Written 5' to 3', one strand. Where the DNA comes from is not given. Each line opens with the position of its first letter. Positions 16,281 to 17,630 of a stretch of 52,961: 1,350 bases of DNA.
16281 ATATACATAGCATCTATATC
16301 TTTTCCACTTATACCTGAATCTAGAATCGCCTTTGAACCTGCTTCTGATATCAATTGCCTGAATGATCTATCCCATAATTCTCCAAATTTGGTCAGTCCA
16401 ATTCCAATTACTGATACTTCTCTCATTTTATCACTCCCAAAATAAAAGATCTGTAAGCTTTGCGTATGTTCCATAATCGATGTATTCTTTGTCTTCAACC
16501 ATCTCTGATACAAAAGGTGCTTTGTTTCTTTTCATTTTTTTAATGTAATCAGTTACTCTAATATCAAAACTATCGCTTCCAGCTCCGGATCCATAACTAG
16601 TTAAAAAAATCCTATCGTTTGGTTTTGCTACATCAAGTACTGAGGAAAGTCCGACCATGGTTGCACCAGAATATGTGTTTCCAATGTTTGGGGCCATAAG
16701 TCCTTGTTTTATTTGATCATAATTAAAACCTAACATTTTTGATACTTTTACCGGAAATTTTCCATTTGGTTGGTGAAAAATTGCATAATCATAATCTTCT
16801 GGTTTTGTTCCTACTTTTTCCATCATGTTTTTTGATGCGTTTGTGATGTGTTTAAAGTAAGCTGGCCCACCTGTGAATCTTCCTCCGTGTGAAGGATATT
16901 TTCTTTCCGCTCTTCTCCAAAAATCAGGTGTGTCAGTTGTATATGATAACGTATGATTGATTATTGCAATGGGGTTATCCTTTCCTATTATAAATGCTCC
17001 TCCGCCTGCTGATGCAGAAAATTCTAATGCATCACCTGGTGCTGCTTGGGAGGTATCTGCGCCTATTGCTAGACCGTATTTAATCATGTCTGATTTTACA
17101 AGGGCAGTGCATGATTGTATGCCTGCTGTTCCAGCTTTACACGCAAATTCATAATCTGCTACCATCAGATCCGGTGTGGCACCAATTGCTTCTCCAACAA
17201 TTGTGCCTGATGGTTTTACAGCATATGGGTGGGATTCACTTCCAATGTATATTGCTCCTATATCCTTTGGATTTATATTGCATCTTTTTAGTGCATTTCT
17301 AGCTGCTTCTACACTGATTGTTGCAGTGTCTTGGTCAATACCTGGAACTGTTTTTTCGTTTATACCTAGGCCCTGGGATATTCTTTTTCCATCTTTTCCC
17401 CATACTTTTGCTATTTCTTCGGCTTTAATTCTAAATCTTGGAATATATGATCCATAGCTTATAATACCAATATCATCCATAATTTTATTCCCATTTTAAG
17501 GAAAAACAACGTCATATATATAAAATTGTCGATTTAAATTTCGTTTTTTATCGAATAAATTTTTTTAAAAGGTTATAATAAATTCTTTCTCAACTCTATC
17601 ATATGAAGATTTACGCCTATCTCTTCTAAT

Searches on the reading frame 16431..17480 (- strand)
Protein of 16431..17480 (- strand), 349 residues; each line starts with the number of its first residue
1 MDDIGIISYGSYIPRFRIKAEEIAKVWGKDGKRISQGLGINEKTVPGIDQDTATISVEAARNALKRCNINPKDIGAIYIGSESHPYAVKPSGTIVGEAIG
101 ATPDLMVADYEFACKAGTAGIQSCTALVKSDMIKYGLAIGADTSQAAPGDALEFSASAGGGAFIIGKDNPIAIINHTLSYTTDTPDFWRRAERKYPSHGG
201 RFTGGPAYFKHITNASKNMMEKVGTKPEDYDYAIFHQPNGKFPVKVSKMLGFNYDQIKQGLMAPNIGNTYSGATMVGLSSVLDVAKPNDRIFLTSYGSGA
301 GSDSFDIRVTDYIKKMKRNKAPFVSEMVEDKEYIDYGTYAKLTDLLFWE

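Call 65: list_cluster_members(proteins=[window:16431-17480:-, window:15260-16474:-, window:14143-14844:-, window:120-1394:+])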
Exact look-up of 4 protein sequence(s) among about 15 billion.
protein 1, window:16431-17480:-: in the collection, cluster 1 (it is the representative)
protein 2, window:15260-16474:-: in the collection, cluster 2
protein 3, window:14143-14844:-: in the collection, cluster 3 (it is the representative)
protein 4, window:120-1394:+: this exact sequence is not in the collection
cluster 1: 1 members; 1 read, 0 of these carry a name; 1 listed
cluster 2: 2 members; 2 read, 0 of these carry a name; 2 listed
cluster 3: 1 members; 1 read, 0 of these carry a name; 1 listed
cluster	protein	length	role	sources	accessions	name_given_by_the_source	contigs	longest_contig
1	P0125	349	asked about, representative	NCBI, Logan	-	-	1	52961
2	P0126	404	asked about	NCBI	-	-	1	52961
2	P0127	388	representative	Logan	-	-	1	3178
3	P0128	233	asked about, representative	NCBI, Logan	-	-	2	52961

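Call 95: find_encoding_contigs(protein=P0128, flank=10000, max_places=5)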
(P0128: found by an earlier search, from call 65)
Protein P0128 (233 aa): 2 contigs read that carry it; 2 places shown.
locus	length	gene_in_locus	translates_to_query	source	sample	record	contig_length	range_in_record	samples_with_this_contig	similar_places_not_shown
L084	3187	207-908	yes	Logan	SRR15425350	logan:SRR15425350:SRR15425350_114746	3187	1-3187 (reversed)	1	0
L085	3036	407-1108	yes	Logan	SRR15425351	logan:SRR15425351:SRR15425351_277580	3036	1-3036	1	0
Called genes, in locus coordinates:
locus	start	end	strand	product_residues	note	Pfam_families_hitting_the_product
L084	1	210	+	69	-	?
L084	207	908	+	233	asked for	PF01381:HTH_3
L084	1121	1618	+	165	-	PF13240:Zn_Ribbon_1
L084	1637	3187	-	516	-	?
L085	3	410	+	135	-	?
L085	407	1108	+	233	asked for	PF01381:HTH_3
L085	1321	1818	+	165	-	PF13240:Zn_Ribbon_1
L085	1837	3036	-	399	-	?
